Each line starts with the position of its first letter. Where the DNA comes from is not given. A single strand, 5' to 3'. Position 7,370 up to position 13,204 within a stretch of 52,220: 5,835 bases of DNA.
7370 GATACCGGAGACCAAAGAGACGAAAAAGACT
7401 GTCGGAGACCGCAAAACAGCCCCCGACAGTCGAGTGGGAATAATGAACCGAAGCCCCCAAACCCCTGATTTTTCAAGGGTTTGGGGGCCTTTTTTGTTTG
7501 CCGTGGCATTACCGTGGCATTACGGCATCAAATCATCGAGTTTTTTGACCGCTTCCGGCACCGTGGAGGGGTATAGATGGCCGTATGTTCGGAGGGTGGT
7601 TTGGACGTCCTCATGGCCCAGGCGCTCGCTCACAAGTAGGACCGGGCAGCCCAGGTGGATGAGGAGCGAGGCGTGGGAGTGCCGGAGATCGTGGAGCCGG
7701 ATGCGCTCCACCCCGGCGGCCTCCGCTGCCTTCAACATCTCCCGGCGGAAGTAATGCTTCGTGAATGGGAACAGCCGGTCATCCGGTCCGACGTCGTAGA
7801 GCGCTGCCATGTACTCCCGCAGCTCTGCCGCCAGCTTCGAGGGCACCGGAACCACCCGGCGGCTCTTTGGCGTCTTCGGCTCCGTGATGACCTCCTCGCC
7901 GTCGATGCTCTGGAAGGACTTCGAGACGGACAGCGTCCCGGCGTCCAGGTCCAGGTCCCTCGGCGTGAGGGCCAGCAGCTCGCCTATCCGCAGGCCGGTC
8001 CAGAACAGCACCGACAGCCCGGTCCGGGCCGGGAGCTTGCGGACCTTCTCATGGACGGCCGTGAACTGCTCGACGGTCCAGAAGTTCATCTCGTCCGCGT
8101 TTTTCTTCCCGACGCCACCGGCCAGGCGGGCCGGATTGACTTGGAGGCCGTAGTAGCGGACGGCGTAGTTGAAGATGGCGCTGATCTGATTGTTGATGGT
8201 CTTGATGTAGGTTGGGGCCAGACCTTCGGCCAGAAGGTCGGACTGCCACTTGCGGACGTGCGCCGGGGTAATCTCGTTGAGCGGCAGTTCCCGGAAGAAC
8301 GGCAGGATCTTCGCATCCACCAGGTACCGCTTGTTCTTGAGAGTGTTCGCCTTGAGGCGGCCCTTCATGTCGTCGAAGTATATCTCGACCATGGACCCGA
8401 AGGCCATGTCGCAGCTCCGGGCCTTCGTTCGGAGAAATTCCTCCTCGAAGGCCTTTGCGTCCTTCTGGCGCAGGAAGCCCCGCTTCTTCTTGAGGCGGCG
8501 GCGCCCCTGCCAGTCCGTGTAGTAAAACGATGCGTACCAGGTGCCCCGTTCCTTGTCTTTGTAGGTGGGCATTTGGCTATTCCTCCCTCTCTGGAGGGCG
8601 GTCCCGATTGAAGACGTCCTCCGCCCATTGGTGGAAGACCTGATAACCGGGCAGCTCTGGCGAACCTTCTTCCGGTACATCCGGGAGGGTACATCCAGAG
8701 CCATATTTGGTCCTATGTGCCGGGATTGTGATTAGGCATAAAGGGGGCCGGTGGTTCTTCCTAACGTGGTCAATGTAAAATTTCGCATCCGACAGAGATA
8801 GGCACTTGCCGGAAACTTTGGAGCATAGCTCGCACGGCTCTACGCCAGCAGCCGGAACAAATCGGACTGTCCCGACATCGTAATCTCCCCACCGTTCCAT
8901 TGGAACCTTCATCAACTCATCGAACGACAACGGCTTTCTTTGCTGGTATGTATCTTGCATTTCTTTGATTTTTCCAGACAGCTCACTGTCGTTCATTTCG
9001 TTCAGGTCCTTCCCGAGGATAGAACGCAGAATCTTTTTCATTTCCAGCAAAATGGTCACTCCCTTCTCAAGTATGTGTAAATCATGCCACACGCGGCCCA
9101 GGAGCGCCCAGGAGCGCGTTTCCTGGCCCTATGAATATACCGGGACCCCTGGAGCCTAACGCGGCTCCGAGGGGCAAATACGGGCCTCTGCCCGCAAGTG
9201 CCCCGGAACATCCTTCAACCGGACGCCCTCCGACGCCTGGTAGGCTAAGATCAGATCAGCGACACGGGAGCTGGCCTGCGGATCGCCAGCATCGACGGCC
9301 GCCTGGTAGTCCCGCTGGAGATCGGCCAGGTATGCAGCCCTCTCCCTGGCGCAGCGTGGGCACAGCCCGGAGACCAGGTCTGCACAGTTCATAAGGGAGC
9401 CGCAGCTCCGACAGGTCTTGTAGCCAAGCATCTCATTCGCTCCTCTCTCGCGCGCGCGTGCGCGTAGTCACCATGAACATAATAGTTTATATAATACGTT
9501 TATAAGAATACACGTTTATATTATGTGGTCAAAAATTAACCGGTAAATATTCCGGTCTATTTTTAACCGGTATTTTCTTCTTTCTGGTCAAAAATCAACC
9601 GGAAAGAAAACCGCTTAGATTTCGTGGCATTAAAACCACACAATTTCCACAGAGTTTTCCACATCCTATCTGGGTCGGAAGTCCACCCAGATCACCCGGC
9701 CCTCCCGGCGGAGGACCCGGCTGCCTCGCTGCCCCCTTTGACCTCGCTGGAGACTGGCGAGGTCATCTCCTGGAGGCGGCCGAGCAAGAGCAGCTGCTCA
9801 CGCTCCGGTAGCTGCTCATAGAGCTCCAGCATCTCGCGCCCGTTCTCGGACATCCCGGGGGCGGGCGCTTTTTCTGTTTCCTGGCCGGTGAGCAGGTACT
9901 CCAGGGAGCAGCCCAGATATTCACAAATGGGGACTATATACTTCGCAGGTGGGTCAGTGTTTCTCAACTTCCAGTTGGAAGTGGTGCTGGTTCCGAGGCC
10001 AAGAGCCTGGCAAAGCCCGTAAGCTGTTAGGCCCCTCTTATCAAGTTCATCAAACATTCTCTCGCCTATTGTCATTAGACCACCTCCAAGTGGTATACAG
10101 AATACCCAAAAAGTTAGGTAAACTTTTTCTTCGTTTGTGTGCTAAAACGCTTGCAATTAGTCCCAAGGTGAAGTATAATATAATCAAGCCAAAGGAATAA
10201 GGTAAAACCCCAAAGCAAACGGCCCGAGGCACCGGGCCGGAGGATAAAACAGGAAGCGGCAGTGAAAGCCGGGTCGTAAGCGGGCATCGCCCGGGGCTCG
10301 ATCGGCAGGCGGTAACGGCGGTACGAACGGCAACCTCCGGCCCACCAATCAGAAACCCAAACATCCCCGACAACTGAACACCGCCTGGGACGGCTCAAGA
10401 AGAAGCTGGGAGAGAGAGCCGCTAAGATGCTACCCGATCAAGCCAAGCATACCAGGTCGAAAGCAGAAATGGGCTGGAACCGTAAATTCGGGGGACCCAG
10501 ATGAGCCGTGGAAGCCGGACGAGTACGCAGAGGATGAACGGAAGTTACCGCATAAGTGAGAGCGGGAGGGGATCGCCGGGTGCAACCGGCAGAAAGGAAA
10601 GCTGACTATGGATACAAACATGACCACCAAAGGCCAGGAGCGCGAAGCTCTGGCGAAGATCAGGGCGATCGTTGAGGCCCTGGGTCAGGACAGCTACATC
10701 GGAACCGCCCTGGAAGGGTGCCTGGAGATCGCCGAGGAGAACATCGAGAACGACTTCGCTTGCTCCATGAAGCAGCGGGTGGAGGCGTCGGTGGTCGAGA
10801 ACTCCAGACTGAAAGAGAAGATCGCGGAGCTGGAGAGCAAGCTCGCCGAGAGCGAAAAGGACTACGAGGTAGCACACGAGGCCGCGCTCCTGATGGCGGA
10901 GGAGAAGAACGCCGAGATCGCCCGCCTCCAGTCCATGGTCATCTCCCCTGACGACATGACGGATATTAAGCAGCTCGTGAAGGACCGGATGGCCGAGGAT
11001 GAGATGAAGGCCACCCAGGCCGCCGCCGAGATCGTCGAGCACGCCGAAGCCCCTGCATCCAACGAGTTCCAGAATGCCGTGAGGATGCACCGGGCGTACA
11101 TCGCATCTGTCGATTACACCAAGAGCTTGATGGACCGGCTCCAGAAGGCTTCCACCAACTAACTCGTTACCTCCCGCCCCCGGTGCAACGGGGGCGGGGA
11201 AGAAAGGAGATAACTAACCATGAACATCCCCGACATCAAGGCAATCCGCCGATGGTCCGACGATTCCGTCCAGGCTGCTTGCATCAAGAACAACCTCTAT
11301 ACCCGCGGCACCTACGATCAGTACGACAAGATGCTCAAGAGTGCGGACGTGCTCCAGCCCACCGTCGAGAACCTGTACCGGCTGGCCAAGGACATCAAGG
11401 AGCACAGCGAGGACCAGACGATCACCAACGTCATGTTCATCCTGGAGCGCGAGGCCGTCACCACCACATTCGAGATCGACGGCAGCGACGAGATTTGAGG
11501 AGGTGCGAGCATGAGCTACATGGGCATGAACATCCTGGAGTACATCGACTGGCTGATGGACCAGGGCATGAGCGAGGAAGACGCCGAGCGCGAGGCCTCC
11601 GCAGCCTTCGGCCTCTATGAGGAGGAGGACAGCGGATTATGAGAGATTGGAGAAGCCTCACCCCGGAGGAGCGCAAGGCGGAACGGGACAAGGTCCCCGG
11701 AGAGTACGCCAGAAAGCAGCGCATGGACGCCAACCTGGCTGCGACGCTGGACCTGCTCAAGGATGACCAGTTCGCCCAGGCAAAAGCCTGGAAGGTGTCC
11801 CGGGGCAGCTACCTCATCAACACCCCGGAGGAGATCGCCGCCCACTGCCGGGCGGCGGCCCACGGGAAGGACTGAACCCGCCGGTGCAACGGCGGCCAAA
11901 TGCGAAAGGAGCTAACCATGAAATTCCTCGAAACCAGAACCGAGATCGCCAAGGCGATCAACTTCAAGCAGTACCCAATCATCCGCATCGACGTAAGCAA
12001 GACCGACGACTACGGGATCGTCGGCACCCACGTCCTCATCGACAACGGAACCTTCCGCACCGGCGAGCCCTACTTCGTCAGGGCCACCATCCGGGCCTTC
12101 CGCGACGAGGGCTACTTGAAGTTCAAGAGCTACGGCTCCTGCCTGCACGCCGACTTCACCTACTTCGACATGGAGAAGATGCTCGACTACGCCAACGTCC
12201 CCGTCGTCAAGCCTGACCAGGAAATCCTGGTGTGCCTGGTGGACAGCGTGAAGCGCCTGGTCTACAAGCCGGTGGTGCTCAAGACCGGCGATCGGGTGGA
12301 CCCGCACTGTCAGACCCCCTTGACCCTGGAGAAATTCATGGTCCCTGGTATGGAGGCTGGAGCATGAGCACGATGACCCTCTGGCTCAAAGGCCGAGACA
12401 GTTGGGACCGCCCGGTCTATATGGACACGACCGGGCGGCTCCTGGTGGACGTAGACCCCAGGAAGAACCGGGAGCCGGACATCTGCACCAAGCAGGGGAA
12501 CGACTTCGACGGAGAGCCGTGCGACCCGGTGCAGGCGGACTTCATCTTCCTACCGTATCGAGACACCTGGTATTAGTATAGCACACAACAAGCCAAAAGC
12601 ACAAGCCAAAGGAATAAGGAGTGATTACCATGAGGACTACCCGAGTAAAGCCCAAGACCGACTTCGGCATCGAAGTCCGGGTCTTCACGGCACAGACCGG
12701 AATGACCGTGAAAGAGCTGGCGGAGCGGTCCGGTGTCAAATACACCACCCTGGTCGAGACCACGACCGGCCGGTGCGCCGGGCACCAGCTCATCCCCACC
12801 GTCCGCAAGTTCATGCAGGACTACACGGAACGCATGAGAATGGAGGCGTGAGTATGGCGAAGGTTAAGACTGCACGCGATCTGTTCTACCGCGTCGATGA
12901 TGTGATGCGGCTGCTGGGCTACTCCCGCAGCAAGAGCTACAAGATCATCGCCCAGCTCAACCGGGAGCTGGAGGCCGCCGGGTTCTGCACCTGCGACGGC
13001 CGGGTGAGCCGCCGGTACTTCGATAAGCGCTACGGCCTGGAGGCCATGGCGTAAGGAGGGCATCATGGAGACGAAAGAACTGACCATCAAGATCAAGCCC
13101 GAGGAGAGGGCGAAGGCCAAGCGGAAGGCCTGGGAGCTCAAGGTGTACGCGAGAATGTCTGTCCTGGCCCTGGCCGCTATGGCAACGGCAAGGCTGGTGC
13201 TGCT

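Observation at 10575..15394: Five same-strand stem-loops with invariant GUGCAA loop and covarying stems, each just upstream of an early-gene RBS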

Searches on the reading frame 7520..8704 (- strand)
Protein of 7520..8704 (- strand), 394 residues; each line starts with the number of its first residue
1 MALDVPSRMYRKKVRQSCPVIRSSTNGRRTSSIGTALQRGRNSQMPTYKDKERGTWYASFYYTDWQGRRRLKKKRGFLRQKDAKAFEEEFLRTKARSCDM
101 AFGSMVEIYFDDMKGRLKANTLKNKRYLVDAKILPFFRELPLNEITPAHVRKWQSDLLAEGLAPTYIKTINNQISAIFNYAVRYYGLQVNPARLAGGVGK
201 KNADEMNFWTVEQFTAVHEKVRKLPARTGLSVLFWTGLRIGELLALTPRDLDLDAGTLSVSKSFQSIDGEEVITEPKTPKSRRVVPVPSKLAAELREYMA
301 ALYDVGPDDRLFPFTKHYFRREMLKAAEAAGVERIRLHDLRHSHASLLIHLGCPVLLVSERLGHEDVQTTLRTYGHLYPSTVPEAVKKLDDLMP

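Call 11: search_protein_families(library=pfam, proteins=[window:7520-8704:-], max_evalue=0.01)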
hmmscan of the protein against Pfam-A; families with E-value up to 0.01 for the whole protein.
window:7520-8704:- (394 aa): 4 families
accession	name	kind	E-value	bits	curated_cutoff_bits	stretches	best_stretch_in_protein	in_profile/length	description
PF00589.27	Phage_integrase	-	1.9e-20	73.8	27.1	1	215-378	12-169/172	Phage integrase family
PF14659.12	Phage_int_SAM_3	-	8.9e-17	61.5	22.6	1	102-157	2-57/58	Phage integrase, N-terminal SAM-like domain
PF14657.12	Arm-DNA-bind_4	-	9.2e-09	35.2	22.3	1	55-92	1-40/47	Arm DNA-binding domain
PF22022.2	Phage_int_M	-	2.5e-05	24.9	27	1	102-192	1-90/96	Phage integrase central domain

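Call 12: search_protein_families(library=phrogs, proteins=[window:7520-8704:-], max_evalue=0.001)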
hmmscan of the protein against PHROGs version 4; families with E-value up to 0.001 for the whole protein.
window:7520-8704:- (394 aa): 7 families
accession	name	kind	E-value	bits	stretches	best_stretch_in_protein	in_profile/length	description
phrog_1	-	integration and excision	4e-78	265.2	1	48-393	111-451/611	integrase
phrog_216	-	integration and excision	1.2e-30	107.6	1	232-391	82-238/301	integrase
phrog_23783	-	integration and excision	2.6e-18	67.5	1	46-192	5-149/162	integrase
phrog_7685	-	integration and excision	4.4e-14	53.6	1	274-392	120-238/240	integrase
phrog_35951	-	unknown function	4e-06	28.2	1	326-392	12-77/97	-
phrog_26960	-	unknown function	1e-05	26.8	1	47-152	10-121/146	-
phrog_25190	-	integration and excision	0.00038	21.8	0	312-387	24-99/109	integrase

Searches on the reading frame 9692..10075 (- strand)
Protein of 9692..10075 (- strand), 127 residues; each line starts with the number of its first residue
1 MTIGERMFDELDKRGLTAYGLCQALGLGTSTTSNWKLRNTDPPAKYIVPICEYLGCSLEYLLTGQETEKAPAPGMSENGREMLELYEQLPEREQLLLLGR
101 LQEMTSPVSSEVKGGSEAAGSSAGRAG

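Call 11: search_protein_families(library=pfam, proteins=[window:9692-10075:-], max_evalue=0.01)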
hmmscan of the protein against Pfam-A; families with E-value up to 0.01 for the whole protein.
window:9692-10075:- (127 aa): 3 families
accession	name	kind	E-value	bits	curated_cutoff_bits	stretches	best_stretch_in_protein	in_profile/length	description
PF07022.19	Phage_CI_repr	-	4.4e-10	40.2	22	1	21-67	18-63/65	Bacteriophage CI repressor helix-turn-helix domain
PF13443.12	HTH_26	-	0.00064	20.4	22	1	11-62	6-58/63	Cro/C1-type HTH DNA-binding domain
PF01381.28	HTH_3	-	0.0025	18.3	23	1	12-61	6-55/55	Helix-turn-helix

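Call 12: search_protein_families(library=phrogs, proteins=[window:9692-10075:-], max_evalue=0.001)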
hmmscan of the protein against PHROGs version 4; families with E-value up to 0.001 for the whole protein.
window:9692-10075:- (127 aa): 7 families
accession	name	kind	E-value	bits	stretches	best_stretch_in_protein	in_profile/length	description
phrog_4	-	transcription regulation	2.1e-12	47.8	1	1-88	135-205/400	transcriptional repressor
phrog_8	-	transcription regulation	2.6e-12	47.8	1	1-92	160-248/346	transcriptional regulator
phrog_2328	-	transcription regulation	8.2e-08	33.1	1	2-74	15-86/128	transcriptional repressor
phrog_2967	-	transcription regulation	6.7e-07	30.1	1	3-91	11-92/225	transcriptional regulator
phrog_4836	-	transcription regulation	4.1e-06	27.5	1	12-72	85-146/194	CII-like regulator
phrog_3037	-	transcription regulation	1.1e-05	26.4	1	23-99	36-121/189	transcriptional repressor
phrog_4739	-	unknown function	0.00077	20.1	1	12-71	77-136/167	-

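Call 44: search_protein_families(library=ncbifam, proteins=[window:9692-10075:-], max_evalue=0.01)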
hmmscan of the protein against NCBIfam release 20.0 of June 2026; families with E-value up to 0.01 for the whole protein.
window:9692-10075:- (127 aa): 2 families
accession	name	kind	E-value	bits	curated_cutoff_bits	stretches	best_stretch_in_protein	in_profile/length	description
NF007257.0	PRK09706.1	subfamily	9.7e-12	44.9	101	1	2-102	5-112/135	transcriptional repressor DicA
NF041951.1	phage_RstR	subfamily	0.00091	19.5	80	1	1-98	1-93/108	RstR family transcriptional repressor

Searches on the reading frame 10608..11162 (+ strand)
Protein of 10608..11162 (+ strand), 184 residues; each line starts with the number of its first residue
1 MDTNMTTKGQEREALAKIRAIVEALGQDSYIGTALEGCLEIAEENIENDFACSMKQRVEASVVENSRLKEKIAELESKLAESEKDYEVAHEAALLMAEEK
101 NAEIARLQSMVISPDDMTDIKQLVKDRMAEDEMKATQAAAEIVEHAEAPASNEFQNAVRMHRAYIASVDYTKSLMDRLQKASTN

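Call 11: search_protein_families(library=pfam, proteins=[window:10608-11162:+], max_evalue=0.01)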
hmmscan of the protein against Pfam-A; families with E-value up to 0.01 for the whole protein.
window:10608-11162:+ (184 aa): 1 family
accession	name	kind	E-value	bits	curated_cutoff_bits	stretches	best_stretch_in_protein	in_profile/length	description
PF07739.18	TipAS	-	0.004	18.1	23.8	1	125-178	30-85/117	TipAS antibiotic-recognition domain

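Call 12: search_protein_families(library=phrogs, proteins=[window:10608-11162:+], max_evalue=0.001)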
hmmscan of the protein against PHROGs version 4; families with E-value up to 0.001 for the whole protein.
window:10608-11162:+ (184 aa): 0 families

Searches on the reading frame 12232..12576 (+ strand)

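Call 43: search_protein_families(library=phrogs, proteins=[window:12232-12576:+], max_evalue=0.001)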
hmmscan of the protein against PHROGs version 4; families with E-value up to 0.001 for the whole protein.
window:12232-12576:+ (114 aa): 2 families
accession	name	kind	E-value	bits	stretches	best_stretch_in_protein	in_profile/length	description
phrog_31748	-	unknown function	4.5e-32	112.1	1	44-113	72-141/141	-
phrog_14085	-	unknown function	3.9e-14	53.6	1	45-101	6-77/80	-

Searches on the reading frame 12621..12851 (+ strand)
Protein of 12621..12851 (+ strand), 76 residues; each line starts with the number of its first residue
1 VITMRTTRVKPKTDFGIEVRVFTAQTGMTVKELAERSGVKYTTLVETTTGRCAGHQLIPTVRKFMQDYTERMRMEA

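Call 19: search_protein_families(library=phrogs, proteins=[window:12621-12851:+], max_evalue=0.001)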
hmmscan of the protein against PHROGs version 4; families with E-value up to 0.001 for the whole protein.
window:12621-12851:+ (76 aa): 1 family
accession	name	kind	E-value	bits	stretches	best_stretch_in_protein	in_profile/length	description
phrog_4779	-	transcription regulation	6.4e-10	40.4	1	16-66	4-54/98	transcriptional regulator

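Call 20: search_protein_families(library=pfam, proteins=[window:12621-12851:+], max_evalue=0.01)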
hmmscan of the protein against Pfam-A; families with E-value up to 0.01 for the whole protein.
window:12621-12851:+ (76 aa): 0 families

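Call 44: search_protein_families(library=ncbifam, proteins=[window:12621-12851:+], max_evalue=0.01)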
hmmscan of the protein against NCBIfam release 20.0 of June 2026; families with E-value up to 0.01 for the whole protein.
window:12621-12851:+ (76 aa): 0 families

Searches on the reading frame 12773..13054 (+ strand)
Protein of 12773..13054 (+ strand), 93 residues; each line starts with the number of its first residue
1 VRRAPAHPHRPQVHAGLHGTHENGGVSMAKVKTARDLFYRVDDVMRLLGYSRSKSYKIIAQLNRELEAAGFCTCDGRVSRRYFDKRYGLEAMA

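Call 19: search_protein_families(library=phrogs, proteins=[window:12773-13054:+], max_evalue=0.001)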
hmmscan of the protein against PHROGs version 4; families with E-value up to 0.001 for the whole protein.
window:12773-13054:+ (93 aa): 1 family
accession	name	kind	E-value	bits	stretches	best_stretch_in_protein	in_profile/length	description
phrog_989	-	unknown function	2.8e-22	79.3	1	35-90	3-58/70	-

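Call 20: search_protein_families(library=pfam, proteins=[window:12773-13054:+], max_evalue=0.01)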
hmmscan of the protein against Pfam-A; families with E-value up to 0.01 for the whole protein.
window:12773-13054:+ (93 aa): 0 families

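Call 44: search_protein_families(library=ncbifam, proteins=[window:12773-13054:+], max_evalue=0.01)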
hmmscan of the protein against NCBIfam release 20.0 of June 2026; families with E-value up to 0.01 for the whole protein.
window:12773-13054:+ (93 aa): 1 family
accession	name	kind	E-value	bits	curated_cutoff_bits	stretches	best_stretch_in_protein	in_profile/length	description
NF047858.1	ICEBs1XisBacil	equivalog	4.5e-13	48.7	100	1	38-87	2-51/61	ICEBs1 excisionase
